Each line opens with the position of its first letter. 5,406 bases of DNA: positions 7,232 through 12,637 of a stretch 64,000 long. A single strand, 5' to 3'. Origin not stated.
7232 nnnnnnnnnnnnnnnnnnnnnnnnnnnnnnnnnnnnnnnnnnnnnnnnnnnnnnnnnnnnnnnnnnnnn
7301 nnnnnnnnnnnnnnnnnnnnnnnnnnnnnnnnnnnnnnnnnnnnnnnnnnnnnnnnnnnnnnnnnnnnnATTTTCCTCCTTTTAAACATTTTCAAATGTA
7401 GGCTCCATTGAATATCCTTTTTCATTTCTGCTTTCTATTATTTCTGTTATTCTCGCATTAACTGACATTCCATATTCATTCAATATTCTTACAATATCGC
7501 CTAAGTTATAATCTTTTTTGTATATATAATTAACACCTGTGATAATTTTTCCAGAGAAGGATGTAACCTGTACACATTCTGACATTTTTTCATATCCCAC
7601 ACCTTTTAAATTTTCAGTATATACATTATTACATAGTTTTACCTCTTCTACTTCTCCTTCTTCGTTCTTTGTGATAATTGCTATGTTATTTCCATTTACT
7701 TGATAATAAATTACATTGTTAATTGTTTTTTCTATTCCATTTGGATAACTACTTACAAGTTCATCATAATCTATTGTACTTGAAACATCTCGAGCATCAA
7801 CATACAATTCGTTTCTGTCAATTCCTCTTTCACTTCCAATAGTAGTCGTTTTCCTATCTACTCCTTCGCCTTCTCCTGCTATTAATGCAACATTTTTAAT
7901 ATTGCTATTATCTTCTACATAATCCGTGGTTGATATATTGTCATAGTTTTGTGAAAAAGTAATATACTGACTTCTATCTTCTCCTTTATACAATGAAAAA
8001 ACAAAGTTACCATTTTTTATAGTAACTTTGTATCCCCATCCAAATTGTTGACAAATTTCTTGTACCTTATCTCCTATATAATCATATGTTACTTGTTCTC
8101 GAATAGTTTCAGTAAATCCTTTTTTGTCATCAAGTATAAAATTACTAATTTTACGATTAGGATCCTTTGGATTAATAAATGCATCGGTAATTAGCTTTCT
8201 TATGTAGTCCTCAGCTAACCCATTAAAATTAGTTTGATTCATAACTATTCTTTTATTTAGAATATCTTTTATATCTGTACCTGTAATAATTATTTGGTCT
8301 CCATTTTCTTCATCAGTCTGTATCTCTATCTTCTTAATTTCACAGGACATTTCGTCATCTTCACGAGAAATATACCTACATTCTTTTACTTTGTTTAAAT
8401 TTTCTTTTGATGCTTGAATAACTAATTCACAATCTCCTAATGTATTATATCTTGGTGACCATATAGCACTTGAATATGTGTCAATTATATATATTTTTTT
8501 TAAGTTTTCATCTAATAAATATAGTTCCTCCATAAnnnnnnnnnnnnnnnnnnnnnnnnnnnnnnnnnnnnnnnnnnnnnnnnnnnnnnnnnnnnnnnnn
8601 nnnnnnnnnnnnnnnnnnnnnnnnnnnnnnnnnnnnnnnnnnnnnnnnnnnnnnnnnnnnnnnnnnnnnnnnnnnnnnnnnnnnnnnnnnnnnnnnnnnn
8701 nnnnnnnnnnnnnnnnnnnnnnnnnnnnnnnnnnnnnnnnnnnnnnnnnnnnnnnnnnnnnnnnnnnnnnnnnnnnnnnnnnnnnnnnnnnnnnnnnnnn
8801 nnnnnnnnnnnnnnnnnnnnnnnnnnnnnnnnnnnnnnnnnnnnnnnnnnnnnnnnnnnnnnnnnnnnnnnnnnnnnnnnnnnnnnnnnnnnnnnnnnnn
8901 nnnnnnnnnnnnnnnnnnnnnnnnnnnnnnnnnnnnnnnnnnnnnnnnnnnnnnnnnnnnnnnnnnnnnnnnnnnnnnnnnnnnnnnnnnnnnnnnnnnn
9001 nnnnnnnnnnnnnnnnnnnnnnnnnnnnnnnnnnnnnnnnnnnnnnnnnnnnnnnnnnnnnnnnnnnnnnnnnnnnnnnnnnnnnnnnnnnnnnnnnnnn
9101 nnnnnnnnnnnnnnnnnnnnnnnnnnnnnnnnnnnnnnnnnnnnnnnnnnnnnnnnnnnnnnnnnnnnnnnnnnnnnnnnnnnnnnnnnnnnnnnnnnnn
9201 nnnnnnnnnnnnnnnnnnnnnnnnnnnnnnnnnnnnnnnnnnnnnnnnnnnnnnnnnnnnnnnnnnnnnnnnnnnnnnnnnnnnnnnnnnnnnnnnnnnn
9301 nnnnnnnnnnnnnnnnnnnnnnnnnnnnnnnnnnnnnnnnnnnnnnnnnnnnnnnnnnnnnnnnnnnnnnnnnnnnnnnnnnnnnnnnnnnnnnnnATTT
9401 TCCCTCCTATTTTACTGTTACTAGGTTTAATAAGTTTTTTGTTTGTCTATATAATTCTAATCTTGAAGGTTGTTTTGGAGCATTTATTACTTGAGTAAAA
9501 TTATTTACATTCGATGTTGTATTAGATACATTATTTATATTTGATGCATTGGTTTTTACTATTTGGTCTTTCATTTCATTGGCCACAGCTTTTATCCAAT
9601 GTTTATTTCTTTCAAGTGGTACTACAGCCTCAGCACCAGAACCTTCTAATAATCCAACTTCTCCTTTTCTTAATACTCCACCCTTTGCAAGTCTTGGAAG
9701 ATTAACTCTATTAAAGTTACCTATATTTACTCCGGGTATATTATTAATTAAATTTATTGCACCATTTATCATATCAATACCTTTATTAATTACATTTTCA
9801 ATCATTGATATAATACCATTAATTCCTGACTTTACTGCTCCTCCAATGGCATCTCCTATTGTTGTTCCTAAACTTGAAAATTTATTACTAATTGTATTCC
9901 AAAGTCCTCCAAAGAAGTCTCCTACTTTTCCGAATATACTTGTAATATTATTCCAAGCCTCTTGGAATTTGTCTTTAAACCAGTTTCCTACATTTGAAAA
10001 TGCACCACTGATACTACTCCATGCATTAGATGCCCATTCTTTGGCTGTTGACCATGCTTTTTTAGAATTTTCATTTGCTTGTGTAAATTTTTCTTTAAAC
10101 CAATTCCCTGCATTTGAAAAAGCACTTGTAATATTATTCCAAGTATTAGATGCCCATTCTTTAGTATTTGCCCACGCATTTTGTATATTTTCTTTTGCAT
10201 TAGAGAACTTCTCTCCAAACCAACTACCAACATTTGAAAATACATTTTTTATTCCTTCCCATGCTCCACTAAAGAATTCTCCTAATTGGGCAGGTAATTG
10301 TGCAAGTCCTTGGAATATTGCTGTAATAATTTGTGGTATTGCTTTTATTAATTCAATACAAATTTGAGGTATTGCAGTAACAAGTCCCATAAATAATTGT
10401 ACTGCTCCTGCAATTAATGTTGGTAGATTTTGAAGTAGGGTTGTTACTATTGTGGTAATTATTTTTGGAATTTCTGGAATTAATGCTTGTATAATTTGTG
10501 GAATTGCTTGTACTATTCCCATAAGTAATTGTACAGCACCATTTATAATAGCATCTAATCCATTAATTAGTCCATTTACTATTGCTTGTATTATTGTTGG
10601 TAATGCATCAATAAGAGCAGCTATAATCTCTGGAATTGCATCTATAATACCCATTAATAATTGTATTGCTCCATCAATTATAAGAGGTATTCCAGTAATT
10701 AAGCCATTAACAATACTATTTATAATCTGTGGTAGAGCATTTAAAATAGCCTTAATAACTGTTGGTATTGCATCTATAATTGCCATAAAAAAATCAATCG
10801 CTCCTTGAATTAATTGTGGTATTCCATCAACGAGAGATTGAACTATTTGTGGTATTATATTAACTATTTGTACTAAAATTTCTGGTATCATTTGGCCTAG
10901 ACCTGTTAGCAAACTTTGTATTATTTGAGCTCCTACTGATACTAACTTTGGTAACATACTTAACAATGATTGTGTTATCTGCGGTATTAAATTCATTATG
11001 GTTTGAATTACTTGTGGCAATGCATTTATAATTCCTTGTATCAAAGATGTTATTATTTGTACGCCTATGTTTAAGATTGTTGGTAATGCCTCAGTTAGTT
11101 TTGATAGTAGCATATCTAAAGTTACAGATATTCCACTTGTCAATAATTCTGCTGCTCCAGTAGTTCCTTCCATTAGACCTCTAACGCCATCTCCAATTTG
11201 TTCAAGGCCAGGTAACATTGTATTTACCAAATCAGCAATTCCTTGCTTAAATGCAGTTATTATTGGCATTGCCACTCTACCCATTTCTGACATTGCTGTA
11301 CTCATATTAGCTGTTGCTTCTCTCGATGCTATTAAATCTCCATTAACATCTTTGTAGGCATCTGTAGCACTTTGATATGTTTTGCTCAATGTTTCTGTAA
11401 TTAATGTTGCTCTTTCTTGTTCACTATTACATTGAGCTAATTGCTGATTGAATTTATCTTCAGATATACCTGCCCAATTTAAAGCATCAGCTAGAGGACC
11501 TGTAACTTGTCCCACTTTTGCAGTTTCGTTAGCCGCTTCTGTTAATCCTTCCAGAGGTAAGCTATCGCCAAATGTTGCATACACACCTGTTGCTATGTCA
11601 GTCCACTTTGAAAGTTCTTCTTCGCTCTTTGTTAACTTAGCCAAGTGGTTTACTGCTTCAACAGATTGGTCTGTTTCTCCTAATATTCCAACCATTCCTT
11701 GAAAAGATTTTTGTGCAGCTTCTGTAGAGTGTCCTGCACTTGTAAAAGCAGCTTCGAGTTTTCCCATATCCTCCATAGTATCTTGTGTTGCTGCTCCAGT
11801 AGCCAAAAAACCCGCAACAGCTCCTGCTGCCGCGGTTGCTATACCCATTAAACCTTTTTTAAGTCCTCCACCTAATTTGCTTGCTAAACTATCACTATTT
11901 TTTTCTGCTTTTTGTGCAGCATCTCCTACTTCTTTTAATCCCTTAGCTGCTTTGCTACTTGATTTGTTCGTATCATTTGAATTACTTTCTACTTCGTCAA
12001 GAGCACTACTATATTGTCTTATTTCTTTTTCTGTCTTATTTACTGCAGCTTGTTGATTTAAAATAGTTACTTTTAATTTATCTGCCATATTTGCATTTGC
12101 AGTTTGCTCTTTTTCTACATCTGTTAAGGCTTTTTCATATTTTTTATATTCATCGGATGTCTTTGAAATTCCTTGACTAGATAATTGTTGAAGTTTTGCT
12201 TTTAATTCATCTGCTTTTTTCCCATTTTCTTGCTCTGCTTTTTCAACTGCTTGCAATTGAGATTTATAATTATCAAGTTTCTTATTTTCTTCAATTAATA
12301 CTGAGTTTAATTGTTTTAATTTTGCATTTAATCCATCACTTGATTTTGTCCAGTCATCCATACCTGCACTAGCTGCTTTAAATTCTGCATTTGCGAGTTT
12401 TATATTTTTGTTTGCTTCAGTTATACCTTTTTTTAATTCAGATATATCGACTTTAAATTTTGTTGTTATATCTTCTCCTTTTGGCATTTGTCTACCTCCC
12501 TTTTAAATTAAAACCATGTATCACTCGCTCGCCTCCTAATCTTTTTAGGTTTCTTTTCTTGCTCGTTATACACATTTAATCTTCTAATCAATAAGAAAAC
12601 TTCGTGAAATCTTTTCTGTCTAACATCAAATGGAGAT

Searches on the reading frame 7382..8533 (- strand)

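Call 75: search_protein_families(library=pfam, proteins=[window:7382-8533:-], max_evalue=0.01)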
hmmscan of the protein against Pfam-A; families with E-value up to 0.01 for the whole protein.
window:7382-8533:- (383 aa): 2 families
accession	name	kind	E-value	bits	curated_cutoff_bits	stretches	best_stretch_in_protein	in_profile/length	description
PF14594.13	Sipho_Gp37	-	4.1e-71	240.4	26.2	1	3-382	1-370/370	Siphovirus ReqiPepy6 Gp37-like protein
PF09240.16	IL6Ra-bind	-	0.00061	20.7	24.3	1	25-88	16-80/96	Interleukin-6 receptor alpha chain, binding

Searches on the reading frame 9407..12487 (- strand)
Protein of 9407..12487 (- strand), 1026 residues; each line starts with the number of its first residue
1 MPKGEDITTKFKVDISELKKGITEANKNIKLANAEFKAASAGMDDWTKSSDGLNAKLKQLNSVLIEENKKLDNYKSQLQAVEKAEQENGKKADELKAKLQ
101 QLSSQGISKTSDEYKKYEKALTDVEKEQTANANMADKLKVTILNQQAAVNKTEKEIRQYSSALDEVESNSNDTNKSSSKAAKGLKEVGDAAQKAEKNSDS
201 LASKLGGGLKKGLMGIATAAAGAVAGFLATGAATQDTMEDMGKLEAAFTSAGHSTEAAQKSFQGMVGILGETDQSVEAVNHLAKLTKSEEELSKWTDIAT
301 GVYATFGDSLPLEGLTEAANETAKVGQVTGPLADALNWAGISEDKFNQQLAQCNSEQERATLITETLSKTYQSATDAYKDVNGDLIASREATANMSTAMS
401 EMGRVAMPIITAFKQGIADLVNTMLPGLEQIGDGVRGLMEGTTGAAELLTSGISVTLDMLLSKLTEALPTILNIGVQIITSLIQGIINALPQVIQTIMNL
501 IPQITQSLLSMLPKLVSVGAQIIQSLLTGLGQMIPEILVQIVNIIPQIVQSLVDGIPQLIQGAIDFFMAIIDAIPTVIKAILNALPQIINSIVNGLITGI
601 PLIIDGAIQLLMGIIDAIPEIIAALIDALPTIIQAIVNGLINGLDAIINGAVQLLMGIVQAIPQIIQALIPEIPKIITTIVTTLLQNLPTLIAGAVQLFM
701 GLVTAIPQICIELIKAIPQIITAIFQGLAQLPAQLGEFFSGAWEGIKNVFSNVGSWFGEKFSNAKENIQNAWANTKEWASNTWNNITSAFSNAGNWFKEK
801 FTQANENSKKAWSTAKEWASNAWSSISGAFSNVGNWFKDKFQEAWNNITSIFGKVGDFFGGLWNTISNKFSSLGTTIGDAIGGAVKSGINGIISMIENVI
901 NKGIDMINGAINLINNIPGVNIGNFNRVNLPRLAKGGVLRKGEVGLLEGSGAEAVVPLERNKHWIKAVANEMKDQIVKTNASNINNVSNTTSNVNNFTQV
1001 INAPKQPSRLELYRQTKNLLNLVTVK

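Call 34: search_protein_families(library=phrogs, proteins=[window:9407-12487:-], max_evalue=0.00001)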
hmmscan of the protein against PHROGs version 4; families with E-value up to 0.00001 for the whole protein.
window:9407-12487:- (1026 aa): 29 families (the best 25 are shown)
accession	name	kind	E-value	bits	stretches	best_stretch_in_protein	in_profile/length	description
phrog_23464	-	unknown function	7.2e-78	263.6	1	58-492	15-394/539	-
phrog_5493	-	tail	1e-65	223.8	2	207-636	434-855/1102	tail length tape measure protein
phrog_1535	-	tail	1e-58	200.4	2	790-995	891-1119/1152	tail length tape measure protein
phrog_58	-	tail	1.1e-56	194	2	4-797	174-918/1544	tail length tape measure protein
phrog_1272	-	tail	9.4e-50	170.4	3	411-764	695-1078/1606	tail length tape measure protein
phrog_167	-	tail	1.9e-44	152.8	1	5-917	10-1006/1555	tail length tape measure protein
phrog_1204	-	tail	4e-39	135.3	2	568-799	792-1022/1483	tail protein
phrog_4372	-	tail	1e-34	120.3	4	610-842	1122-1339/1681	tail length tape measure protein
phrog_4200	-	tail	2.2e-30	106.8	3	565-818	338-571/732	tail length tape measure protein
phrog_991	-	tail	5.4e-29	101.5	3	797-986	677-905/1966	tail length tape measure protein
phrog_305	-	tail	7e-24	85.5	2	653-908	463-699/1001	tail length tape measure protein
phrog_5448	-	tail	7.8e-24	83.7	2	36-636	1322-1829/3103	tail length tape measure protein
phrog_24198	-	unknown function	8.4e-21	75.8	3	598-741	2-142/350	-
phrog_1533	-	tail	4.6e-20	71.8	1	5-308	8-346/1688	tail length tape measure protein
phrog_17020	-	unknown function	1.7e-18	67.9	1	670-802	26-161/353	-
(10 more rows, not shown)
